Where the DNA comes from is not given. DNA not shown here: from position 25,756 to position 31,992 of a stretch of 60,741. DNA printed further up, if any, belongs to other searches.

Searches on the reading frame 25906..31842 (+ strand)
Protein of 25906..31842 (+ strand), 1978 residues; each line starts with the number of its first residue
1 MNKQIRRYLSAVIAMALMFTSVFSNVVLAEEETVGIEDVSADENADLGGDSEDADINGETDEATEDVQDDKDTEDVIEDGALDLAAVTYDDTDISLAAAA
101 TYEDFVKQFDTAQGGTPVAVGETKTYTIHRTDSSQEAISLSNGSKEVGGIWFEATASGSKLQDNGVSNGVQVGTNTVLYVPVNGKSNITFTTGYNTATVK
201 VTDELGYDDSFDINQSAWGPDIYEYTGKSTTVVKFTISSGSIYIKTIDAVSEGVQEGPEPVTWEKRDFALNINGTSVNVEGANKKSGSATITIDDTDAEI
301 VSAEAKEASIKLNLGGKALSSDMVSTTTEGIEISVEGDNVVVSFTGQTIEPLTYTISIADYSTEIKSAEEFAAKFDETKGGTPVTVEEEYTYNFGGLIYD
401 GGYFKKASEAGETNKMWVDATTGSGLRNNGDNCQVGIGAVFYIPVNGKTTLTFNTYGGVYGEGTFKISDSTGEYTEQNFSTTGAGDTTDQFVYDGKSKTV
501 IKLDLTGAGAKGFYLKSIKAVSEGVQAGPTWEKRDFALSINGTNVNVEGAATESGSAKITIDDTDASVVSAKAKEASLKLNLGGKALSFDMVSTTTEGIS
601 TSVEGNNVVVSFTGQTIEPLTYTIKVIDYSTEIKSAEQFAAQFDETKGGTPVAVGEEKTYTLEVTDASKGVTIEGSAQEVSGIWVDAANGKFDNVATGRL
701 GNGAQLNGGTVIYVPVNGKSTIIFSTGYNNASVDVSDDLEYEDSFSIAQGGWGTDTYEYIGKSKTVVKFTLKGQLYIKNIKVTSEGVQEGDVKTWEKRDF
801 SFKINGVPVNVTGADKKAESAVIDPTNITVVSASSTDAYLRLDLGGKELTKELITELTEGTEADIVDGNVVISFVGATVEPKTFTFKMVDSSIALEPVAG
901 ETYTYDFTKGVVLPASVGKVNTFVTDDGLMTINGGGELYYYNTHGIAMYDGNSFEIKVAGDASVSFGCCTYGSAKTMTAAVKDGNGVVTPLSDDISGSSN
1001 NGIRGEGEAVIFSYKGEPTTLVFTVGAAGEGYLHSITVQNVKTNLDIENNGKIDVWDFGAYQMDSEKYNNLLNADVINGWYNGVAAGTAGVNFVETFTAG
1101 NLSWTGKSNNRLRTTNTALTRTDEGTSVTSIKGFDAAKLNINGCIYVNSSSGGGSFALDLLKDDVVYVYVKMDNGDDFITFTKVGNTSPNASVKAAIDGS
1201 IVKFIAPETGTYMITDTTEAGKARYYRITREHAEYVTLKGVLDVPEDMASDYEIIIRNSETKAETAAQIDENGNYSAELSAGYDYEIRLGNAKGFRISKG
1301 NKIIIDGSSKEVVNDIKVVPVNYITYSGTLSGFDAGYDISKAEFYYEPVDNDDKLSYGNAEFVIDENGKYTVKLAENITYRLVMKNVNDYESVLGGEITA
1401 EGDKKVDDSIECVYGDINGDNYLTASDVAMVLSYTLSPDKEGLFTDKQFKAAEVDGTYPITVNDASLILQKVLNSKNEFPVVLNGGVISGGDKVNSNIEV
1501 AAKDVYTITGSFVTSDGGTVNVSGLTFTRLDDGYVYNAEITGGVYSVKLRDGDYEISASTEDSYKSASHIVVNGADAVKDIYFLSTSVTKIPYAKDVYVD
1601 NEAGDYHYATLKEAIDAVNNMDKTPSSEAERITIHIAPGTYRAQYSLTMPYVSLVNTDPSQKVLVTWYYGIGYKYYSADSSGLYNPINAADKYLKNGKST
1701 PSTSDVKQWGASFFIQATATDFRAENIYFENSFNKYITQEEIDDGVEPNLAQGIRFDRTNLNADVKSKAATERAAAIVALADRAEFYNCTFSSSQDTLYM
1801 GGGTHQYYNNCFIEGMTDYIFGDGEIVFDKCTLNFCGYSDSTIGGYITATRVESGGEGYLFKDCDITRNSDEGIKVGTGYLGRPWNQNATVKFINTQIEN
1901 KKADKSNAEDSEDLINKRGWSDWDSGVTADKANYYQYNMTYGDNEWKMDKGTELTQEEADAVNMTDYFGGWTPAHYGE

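Call 58: search_protein_families(library=pfam, proteins=[window:25906-31842:+], max_evalue=0.001)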
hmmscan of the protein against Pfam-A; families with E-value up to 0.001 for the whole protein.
window:25906-31842:+ (1978 aa): 2 families
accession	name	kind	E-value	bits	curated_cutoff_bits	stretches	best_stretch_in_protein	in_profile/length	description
PF01095.25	Pectinesterase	-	4.5e-25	88.5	27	1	1764-1938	97-260/298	Pectinesterase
PF00404.24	Dockerin_1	-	0.00016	22.3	22.9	0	1414-1472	1-56/57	Dockerin type I domain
